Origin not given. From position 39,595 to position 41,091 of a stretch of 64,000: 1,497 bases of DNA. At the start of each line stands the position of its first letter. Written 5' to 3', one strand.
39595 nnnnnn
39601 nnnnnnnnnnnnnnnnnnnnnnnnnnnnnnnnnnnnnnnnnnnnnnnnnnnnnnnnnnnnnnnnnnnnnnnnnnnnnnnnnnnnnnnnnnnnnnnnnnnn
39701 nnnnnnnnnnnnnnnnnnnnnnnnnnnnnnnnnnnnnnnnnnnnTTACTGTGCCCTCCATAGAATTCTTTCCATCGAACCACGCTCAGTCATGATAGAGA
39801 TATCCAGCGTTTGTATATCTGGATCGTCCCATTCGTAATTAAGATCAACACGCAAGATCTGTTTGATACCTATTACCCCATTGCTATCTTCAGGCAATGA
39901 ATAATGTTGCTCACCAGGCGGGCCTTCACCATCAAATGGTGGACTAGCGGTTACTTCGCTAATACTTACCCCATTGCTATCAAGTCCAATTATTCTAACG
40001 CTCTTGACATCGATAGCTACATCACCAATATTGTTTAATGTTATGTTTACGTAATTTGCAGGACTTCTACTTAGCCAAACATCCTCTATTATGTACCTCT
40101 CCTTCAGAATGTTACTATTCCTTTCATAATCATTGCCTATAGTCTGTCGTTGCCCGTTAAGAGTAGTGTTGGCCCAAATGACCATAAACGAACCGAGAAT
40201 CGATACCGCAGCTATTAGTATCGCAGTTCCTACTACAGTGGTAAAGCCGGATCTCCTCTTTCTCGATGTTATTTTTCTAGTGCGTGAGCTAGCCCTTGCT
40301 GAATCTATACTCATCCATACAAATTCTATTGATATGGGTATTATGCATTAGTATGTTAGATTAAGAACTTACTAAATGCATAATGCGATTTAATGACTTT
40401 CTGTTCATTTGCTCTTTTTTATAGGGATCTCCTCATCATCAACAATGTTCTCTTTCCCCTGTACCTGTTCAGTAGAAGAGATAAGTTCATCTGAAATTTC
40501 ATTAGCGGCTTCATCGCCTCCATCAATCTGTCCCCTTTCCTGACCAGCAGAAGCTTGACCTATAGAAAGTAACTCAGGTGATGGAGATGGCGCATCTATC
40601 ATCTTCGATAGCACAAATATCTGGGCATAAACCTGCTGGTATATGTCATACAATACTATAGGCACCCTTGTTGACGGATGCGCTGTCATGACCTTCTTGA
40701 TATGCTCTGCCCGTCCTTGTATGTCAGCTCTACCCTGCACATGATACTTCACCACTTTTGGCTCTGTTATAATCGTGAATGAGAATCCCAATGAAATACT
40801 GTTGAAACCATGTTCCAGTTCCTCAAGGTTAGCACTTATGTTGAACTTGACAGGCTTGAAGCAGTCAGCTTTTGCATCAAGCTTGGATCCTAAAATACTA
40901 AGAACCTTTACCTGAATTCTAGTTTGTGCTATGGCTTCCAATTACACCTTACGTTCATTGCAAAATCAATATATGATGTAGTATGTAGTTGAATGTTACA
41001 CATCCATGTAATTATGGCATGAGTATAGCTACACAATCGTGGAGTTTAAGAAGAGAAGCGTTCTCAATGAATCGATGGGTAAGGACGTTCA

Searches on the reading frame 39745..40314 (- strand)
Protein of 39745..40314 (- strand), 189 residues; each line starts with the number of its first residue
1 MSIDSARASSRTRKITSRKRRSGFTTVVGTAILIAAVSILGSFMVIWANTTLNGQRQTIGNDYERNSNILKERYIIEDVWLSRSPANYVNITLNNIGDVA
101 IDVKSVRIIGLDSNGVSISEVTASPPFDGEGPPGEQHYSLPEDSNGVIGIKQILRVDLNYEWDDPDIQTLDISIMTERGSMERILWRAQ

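Call 3: search_protein_families(library=pfam, proteins=[window:39745-40314:-], max_evalue=0.01)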
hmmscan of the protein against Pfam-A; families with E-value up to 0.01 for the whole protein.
window:39745-40314:- (189 aa): 0 families

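Call 4: search_protein_families(library=ncbifam, proteins=[window:39745-40314:-], max_evalue=0.01)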
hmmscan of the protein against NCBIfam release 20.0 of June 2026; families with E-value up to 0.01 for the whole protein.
window:39745-40314:- (189 aa): 1 family
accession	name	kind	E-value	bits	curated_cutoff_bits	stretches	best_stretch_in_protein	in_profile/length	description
NF052590.1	ArlF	equivalog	0.0038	17.4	110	1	23-109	2-87/137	archaellum stator protein ArlF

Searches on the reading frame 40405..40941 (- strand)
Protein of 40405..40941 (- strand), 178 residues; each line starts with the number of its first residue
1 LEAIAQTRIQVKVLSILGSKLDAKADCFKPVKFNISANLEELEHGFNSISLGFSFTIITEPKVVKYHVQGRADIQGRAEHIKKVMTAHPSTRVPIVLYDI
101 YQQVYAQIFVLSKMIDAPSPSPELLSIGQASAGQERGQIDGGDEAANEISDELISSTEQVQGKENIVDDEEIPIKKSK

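Call 3: search_protein_families(library=pfam, proteins=[window:40405-40941:-], max_evalue=0.01)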
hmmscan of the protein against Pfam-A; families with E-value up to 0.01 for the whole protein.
window:40405-40941:- (178 aa): 0 families

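Call 4: search_protein_families(library=ncbifam, proteins=[window:40405-40941:-], max_evalue=0.01)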
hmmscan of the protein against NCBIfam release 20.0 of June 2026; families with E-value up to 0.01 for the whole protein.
window:40405-40941:- (178 aa): 0 families

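Call 40: search_solved_structures(query=A4, max_evalue=10)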
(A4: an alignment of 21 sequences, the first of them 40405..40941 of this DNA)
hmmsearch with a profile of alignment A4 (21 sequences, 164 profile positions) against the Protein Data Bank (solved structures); distinct sequences matched with E-value up to 10: 0.

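Call 42: search_protein_families(library=padloc, proteins=[window:40405-40941:-], max_evalue=0.01)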
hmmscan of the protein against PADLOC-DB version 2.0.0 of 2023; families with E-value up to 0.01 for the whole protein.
window:40405-40941:- (178 aa): 0 families

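Call 44: find_homologous_proteins(query=window:40405-40941:-, max_evalue=0.001)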
Query window:40405-40941:- (178 aa): 42 proteins with E <= 0.001 among 78 candidates.
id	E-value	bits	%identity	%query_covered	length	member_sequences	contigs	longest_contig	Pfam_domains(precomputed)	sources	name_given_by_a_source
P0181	1.9e-108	377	100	100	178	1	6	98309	-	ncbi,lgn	ncbi:MAG: hypothetical protein QXU32_00225 [Nitrososphaerales archaeon]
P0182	8.3e-76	271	74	100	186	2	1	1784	-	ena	-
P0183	8.5e-74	265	73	100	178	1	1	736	-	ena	-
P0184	5.5e-68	246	69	99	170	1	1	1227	-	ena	-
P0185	3.0e-61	224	70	84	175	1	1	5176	-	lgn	-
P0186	8.6e-61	222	75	75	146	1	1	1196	-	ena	-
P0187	2.6e-60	221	62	99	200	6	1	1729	-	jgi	-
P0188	3.4e-60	220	63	98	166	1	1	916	-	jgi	-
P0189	6.8e-59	216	73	76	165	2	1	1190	-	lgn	-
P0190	1.6e-58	215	66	86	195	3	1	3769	-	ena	-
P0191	1.7e-58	215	63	92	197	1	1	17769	-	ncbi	-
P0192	1.8e-58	215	73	66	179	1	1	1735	-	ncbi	-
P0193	3.0e-58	214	61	92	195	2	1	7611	-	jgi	-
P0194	6.6e-58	213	61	92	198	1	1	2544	-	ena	-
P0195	9.9e-58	212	62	92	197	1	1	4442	-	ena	-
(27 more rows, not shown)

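Call 54: predict_structure(alignment_id=A6)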
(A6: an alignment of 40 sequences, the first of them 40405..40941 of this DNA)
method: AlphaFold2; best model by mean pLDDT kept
length: 178 residues; sequences in the alignment: 40
mean_pLDDT: 76.8   pTM: 0.64
mean pLDDT of the five models: 76.8, 76.8, 76.1, 75.9, 69.4
residues with pLDDT >= 90: 100; 70-90: 21; 50-70: 10; < 50: 47
segments of 3 or more residues with pLDDT < 50: 127-169
pLDDT, mean of each block of 10 residues (from residue 1): 76 97 88 93 95 96 97 95 89 90 96 94 62 37 37 40 41 53
secondary structure, 60 per line:
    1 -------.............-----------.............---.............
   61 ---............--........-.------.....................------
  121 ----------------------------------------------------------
elements in order: E8-20 E32-44 E48-60 E64-75 H78-85 H95-114

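Call 84: search_protein_families(library=pfam, alignment_id=A4, max_evalue=0.05)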
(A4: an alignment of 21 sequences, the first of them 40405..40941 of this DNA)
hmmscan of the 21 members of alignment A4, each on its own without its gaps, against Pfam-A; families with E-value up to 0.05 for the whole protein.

A. member 1, window:40405-40941:- (178 aa): 0 families

B. families by the number of members that match (of 21 scanned): 1 family
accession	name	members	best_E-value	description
PF19493.4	Trypco1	1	0.016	Trypsin-co-occurring domain 1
